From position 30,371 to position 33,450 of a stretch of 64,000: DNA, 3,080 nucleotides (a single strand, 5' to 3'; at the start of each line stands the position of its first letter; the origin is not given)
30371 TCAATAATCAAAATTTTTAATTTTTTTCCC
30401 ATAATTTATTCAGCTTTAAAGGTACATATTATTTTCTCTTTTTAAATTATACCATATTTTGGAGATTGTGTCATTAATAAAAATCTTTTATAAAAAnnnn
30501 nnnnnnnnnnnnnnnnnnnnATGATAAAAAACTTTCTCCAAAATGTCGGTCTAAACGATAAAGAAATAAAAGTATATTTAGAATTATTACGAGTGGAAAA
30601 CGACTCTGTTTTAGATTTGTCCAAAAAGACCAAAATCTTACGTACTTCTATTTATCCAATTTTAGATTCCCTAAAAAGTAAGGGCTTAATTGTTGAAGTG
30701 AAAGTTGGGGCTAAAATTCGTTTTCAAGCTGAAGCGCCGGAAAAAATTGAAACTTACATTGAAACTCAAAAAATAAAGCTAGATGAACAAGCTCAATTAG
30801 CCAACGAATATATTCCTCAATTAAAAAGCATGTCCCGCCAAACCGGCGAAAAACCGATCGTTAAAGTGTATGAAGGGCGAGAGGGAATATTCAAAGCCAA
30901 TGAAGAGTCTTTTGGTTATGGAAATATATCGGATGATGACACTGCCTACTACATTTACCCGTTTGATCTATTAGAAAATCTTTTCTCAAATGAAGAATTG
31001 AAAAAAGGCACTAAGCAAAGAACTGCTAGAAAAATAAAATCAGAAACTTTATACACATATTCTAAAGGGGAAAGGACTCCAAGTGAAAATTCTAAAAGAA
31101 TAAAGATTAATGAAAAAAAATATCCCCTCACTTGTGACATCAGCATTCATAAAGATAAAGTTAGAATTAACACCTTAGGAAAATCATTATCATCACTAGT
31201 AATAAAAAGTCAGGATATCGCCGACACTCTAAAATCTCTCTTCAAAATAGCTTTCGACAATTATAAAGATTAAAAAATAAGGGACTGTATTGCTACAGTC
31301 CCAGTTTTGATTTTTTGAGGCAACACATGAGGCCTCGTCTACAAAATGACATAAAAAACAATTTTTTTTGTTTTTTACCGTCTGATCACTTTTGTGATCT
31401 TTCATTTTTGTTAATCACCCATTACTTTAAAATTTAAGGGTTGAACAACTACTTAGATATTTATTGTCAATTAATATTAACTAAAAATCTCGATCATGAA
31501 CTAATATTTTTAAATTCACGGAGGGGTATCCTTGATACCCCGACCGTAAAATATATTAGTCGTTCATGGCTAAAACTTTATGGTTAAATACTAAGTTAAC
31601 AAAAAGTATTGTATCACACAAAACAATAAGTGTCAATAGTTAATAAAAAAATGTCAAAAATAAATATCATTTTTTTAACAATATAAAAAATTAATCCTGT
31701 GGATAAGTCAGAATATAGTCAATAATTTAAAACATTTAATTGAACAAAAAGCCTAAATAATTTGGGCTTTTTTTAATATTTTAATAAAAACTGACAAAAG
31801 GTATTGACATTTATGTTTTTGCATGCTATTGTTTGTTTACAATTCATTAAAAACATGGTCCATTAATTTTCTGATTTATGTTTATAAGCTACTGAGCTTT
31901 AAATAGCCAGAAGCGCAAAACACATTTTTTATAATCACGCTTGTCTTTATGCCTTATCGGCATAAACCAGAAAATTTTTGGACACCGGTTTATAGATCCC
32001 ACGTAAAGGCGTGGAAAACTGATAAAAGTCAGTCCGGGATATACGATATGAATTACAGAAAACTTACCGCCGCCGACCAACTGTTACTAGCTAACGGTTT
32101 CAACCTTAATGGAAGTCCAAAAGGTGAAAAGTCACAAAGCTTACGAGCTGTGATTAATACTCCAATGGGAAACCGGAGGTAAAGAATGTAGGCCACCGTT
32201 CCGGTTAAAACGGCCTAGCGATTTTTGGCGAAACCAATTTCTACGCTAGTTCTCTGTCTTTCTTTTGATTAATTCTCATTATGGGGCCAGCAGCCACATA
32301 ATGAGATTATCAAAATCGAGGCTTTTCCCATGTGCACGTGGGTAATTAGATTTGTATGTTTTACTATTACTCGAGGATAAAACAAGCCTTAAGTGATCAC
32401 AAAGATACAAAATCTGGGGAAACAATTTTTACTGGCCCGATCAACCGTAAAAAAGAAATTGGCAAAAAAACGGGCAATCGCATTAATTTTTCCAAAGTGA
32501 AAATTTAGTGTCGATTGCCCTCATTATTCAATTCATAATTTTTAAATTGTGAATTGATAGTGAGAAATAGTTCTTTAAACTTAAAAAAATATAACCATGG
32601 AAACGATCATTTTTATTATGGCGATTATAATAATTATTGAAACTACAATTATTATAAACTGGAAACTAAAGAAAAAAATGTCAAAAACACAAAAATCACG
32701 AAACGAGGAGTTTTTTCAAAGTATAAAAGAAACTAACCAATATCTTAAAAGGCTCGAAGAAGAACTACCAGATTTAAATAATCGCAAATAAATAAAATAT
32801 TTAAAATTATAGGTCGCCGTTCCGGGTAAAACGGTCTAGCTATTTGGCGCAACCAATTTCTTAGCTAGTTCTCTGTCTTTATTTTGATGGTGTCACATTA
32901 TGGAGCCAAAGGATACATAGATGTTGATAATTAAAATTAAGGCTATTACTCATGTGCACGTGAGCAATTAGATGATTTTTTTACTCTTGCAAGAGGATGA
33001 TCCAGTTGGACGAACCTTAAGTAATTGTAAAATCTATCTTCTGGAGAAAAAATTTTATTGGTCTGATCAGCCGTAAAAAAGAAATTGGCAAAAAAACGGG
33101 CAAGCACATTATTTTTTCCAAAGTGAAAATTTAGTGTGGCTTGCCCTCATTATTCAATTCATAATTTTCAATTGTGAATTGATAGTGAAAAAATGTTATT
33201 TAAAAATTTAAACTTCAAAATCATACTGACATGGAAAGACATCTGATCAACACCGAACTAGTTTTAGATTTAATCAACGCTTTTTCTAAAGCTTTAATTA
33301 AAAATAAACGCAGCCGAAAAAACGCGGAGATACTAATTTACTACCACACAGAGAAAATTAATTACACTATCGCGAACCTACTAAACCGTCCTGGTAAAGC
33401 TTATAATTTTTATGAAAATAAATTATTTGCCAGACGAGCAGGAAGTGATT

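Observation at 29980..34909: Accessory island between tig and hppA: paralogous pseudo-receiver genes bracket a TrmB regulator, ORF-free transcription units and orphan ORFs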

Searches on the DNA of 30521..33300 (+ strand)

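Call 7: search_rna_families(source=window, start=31200, end=33300, threshold=evalue, max_evalue=10, show_alignments=3)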
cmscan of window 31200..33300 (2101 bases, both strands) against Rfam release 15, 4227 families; matches with E-value up to 10: 13.
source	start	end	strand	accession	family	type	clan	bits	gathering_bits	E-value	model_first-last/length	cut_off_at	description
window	31857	31984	-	RF04225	MIR7502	Gene; miRNA;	-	31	71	0.47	1-143/143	no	MIR7502 microRNA precursor family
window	31274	31373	-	RF00368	sroB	Gene; sRNA;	-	26.8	44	1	1-83/83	no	sroB RNA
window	31378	31402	+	RF01328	CRISPR-DR17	Gene; CRISPR;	CL00014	22.6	42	0.37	1-25/25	no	CRISPR RNA direct repeat element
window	32260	32316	-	RF04072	mir-7386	Gene; miRNA;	-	22.4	44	0.32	1-59/59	no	mir-7386 microRNA precursor family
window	31897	31975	+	RF01694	Bacteroides-1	Gene; sRNA;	-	20.3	43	2.1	1-82/82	no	Bacteroides-1 RNA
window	31275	31377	-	RF01859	Phe_leader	Cis-reg; leader;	-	20.1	55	3.1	1-125/125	no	Phenylalanine leader peptide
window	31852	31941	-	RF00314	snoZ182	Gene; snRNA; snoRNA; CD-box;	-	18.5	80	4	1-92/92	no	Small nucleolar RNA Z182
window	31860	31985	+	RF00618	U4atac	Gene; snRNA; splicing;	CL00007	17.8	53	4.2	1-132/132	no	U4atac minor spliceosomal RNA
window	32998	33070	+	RF01634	ceN44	Gene; snRNA; snoRNA; CD-box;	-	17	70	4.2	1-74/74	no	Caenorhabditis snoRNA ceN44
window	33189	33238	+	RF02098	DGCR5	Gene; lncRNA;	-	16.7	50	6.3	1-49/49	no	DiGeorge syndrome critical region gene 5 conserved region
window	33006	33076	-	RF01420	snoR113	Gene; snRNA; snoRNA; CD-box;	-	16.5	47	3.6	27-98/103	no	Small nucleolar RNA snoR113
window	31727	31776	+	RF00506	Thr_leader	Cis-reg; leader;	-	16.2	55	7.9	1-118/118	no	Threonine operon leader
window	31238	31286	+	RF01100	PK-BYV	Cis-reg;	-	15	50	7.5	1-40/40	no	3'-terminal pseudoknot in BYV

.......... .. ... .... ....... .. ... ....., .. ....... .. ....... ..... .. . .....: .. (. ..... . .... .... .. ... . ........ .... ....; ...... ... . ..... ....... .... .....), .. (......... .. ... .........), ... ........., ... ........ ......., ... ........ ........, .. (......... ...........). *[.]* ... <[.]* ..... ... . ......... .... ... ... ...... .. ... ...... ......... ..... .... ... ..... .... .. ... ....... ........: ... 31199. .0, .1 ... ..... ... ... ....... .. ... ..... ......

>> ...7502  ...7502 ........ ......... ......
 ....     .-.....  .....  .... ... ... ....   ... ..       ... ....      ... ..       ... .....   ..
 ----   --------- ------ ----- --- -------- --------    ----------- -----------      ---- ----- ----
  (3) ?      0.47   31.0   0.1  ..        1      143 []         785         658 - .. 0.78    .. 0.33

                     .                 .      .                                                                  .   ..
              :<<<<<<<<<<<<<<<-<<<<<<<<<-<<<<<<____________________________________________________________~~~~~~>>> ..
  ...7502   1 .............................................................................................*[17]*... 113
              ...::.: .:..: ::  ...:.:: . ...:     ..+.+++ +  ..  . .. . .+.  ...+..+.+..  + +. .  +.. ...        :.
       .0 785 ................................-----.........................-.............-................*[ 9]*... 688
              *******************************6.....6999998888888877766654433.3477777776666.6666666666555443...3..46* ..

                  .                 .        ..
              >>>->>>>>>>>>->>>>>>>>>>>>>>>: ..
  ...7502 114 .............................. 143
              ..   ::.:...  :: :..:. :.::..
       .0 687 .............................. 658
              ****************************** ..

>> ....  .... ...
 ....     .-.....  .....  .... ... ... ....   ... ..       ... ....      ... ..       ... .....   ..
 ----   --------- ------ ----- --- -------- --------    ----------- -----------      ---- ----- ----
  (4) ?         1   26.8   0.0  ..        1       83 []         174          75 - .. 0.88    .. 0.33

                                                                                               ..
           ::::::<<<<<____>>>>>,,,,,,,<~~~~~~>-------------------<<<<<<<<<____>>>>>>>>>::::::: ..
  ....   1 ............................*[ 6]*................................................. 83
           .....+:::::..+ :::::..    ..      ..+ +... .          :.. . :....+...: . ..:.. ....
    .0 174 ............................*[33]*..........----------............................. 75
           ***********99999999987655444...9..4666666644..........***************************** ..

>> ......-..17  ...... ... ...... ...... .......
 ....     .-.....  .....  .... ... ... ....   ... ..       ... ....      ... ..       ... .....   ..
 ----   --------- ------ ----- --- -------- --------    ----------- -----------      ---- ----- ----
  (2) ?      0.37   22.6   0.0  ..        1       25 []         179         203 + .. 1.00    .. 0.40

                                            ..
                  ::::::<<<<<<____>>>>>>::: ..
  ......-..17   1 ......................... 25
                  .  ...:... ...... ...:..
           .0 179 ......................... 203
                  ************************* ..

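Call 55: build_rna_model(alignment_id=A7, structure=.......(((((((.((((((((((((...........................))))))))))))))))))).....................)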
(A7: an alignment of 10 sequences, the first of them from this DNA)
Model R1 built from alignment A7 (10 sequences, 94 columns); structure: as given.
model positions 68; base pairs 19; branch points 0; effective number of sequences 3.98; information 0.827 bits per position. Calibrated on 0.2 Mb of random sequence (short: E-values are rough).
structure used (alignment columns):
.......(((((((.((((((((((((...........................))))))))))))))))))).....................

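Call 56: search_with_rna_model(model_id=R1, sources=[window, L005, L009, L012, L014, L015, L016, L017, L018, L019, L020, L021, L022, L023, L024, L025, L026, L027, L028, L029, L030, L031, L032, L033, L034, L035, L036, L037, L038, L039, L040, L041, L042, L043, L044, L045, L046, L047, L048, L049, L050, L051, L052, L053, L054, L055, L056, L057, L058, L059, L060, L061, L062, L063, L064, L065, L066, L067, L068, L069, L070, L071, L072, L073, L074, L075, L076, L077, L078, L079, L080, L081, L082, L083, L084, L085, L086, L087, L088, L089, L090, L091, L092, L093, L094], max_evalue=1, make_alignment=true)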
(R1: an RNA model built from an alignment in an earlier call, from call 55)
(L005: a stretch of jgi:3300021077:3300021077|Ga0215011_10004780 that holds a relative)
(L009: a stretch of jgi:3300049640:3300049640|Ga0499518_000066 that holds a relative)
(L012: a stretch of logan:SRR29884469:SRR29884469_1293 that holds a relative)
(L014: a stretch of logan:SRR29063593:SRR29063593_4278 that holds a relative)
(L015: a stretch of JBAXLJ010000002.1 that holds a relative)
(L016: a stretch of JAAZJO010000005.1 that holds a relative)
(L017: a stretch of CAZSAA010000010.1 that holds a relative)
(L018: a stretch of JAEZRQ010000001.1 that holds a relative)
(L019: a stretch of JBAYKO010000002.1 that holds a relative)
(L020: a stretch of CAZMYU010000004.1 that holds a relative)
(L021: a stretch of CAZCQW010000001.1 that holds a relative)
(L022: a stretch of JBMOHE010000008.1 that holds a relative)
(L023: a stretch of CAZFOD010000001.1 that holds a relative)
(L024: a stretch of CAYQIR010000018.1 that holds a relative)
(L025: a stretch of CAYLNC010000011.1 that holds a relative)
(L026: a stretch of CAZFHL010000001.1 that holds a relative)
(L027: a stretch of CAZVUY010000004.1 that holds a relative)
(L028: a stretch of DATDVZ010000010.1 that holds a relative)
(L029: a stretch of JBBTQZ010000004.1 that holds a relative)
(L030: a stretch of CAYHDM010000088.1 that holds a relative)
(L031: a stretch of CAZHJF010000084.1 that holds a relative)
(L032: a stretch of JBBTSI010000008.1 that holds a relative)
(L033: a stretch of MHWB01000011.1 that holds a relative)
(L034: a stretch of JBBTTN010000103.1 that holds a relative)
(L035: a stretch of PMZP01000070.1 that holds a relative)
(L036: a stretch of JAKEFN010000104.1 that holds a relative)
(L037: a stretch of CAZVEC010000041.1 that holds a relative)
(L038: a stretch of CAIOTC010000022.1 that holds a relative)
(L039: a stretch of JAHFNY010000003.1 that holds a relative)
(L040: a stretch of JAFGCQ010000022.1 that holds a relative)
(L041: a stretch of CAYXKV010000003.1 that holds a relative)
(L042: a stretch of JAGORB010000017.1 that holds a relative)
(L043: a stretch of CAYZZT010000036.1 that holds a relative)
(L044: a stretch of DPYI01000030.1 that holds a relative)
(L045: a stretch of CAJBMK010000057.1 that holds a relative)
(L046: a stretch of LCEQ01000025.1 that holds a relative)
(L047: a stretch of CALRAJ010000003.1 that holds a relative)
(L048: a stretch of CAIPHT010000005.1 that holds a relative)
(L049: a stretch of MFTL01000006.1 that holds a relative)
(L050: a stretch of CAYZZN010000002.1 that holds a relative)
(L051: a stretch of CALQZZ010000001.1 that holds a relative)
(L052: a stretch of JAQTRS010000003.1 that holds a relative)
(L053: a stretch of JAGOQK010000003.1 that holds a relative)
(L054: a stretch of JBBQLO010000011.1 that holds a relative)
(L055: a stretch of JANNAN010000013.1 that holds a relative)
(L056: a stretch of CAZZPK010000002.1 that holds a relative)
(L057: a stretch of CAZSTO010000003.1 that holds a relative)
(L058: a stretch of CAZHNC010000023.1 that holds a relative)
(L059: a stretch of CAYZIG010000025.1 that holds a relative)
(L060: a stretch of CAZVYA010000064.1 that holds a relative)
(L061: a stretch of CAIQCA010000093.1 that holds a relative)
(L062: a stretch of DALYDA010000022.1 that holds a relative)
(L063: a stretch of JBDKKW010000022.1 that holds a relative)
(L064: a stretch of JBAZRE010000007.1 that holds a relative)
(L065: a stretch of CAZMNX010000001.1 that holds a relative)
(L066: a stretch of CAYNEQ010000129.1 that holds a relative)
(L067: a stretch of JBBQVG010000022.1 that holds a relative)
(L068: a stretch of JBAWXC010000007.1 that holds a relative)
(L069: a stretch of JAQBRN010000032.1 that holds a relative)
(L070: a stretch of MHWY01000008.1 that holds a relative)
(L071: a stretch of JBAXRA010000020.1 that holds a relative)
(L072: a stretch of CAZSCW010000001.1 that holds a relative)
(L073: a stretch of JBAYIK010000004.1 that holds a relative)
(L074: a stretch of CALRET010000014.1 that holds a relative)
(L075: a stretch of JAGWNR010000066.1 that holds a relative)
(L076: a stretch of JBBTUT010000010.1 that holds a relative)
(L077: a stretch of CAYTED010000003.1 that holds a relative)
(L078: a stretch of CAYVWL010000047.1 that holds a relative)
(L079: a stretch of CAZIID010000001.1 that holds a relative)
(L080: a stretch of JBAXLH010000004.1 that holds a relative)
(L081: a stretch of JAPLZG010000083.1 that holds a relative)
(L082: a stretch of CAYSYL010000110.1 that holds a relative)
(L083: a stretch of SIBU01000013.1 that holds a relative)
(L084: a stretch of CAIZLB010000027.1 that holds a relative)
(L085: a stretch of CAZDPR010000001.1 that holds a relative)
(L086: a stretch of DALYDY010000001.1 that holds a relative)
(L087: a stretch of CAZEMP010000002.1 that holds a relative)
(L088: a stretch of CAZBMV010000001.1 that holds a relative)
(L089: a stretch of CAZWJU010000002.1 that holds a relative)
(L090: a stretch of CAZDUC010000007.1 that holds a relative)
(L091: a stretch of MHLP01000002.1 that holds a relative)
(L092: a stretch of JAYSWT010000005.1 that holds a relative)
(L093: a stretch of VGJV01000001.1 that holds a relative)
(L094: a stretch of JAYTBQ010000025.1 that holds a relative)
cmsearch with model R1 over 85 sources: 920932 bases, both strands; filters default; matches with E-value up to 1: 81.
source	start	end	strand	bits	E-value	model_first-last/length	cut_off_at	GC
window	32515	32584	+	83.1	2.7e-15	1-68/68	no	0.23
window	33141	33209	+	78.7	2.9e-14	1-68/68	no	0.2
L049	7677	7742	+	77.6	5.1e-14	1-68/68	no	0.32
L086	11446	11512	+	76.7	8.1e-14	1-68/68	no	0.22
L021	8276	8342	+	74.7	2.4e-13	1-68/68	no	0.24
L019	8319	8385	+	74.2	3.1e-13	1-68/68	no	0.3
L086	9224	9314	+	73.1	5.6e-13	1-68/68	no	0.31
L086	11986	12052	+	70.6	2.1e-12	1-68/68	no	0.24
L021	8628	8697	+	67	1.4e-11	1-68/68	no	0.3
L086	8349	8413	+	66.9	1.5e-11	1-68/68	no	0.28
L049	7976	8048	+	64.4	5.8e-11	1-68/68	no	0.4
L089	7773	7838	+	53.7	1.7e-08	1-68/68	no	0.33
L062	4389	4455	+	52.2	3.8e-08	1-68/68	no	0.36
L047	9937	9996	+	47.9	3.6e-07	1-68/68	no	0.27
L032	4575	4639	+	42.3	7.3e-06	1-68/68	no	0.26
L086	8695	8760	+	42.1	8.2e-06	1-68/68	no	0.23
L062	3946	4009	+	41.8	9.3e-06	1-68/68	no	0.38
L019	7793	7861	+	41.8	9.7e-06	1-68/68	no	0.26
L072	7832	7894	+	41.4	1.2e-05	1-68/68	no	0.29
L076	7809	7880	+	40.7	1.7e-05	1-68/68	no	0.22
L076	10758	10826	+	40.6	1.8e-05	1-68/68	no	0.25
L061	8281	8345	+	40.4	2e-05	1-68/68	no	0.37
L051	4054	4119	+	40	2.4e-05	1-68/68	no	0.26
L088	9881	9943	+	40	2.5e-05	1-68/68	no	0.32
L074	9548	9613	+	38.6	5.1e-05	1-68/68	no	0.29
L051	4752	4810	+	38.6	5.3e-05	1-68/68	no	0.17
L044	5615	5682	+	38.2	6.3e-05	1-68/68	no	0.31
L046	6782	6849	+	38.2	6.3e-05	1-68/68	no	0.31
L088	9384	9446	+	37.9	7.7e-05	1-68/68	no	0.33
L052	7651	7716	+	37.7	8.4e-05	1-68/68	no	0.33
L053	7301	7369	+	36.5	0.00016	1-68/68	no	0.32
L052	8302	8369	+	36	0.00021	1-68/68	no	0.31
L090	7598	7661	+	35.7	0.00025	1-68/68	no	0.41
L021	5208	5277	+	35.4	0.00028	1-68/68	no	0.26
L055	8338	8402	+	35.2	0.00031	1-68/68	no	0.29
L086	12473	12556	+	35.1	0.00033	1-68/68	no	0.3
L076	9728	9795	+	35.1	0.00033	1-68/68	no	0.26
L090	9331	9393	+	34.9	0.00038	1-68/68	no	0.27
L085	10662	10724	+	34.6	0.00043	1-68/68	no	0.35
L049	10527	10595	+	34.3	0.00052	1-68/68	no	0.25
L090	9818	9881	+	34.3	0.00052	1-68/68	no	0.34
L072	9088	9152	+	34.2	0.00054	1-68/68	no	0.28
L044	4902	4970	+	33.1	0.00096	1-68/68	no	0.32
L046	6069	6137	+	33.1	0.00096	1-68/68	no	0.32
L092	6591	6651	+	33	0.001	1-68/68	no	0.38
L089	8450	8516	+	32.6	0.0012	1-68/68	no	0.28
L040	7713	7779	+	31.7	0.002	1-68/68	no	0.36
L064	8840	8902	+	31.5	0.0022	1-68/68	no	0.38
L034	4241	4304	+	30.8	0.0033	1-68/68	no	0.39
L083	8262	8327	+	30.8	0.0034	1-68/68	no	0.35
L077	11505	11571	+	30.5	0.0038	1-68/68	no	0.39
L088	10793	10854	+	30.3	0.0044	1-68/68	no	0.4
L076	12532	12597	+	29.1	0.0081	1-68/68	no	0.32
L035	4976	5041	+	28.2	0.013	1-68/68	no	0.44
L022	4786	4856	+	27.7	0.017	1-68/68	no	0.28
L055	7857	7920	+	27.6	0.018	1-68/68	no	0.34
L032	5315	5381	+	27.3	0.021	1-68/68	no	0.4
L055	10552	10615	+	26.9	0.026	1-68/68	no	0.36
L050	1894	1963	+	26.5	0.032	1-68/68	no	0.47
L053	5638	5720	+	26.3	0.036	1-68/68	no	0.39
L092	6995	7052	+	26.1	0.04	1-68/68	no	0.33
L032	2464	2530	+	26.1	0.041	1-68/68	no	0.43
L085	8071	8132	+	26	0.042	1-68/68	no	0.23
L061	10389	10456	+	26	0.043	1-68/68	no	0.4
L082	2124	2189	+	25.4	0.057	1-68/68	no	0.38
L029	7953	8020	+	25.4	0.059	1-68/68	no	0.35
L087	8197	8265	+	25.1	0.07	1-68/68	no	0.35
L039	7862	7930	+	24.5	0.095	1-68/68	no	0.35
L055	12306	12368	+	24.2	0.11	7-60/68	no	0.51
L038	8371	8441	+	23.9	0.13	1-68/68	no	0.35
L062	4970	5069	+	23.9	0.13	1-68/68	no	0.43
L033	7819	7865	+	23.9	0.13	1-68/68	no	0.32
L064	7860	7897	+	23.8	0.14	8-48/68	no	0.42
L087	7732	7817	+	23.6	0.16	1-68/68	no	0.36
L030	3041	3112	+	23.4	0.17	1-68/68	no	0.35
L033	8376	8441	+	23.2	0.19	1-68/68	no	0.32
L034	5359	5422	+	22.9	0.22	1-68/68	no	0.34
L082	3166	3227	+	22.8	0.24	1-50/68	3'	0.4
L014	2519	2588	+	20.8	0.66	1-68/68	no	0.29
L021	8265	8325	-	20.7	0.71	1-68/68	no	0.23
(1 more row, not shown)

Alignment A8: 81 matches aligned to the model, 145 columns, each read 5' to 3' on its own strand. Consensus structure (alignment columns), stored with it:
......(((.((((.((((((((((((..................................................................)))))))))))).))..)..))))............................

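Call 69: search_with_rna_model(model_id=R1, source=window, filters=off, max_evalue=10)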
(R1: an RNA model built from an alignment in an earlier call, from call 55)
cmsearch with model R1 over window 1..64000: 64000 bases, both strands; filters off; matches with E-value up to 10: 17.
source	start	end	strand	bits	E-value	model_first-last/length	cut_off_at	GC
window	32515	32584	+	83.1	1.9e-16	1-68/68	no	0.23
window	33141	33209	+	78.7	2e-15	1-68/68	no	0.2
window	32499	32569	-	25.1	0.0048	1-68/68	no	0.25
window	33146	33188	-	16.7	0.42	7-50/68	no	0.23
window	17192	17239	-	14.4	1.4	1-68/68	no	0.44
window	56605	56668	-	13.9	1.8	1-68/68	no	0.42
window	34307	34366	-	13.8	1.9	1-68/68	no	0.32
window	51309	51334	+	12.8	3.4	16-41/68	no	0.23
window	52841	52893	+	12.3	4.3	1-68/68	no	0.19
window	8938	8960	+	12.3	4.4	1-68/68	no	0.22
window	51309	51334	-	12.1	4.8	16-41/68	no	0.23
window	24604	24691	-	12.1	4.9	1-68/68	no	0.31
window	21545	21610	-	11.8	5.6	1-68/68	no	0.26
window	45366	45398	+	11.5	6.6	1-68/68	no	0.3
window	59651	59689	+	11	8.4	1-68/68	no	0.38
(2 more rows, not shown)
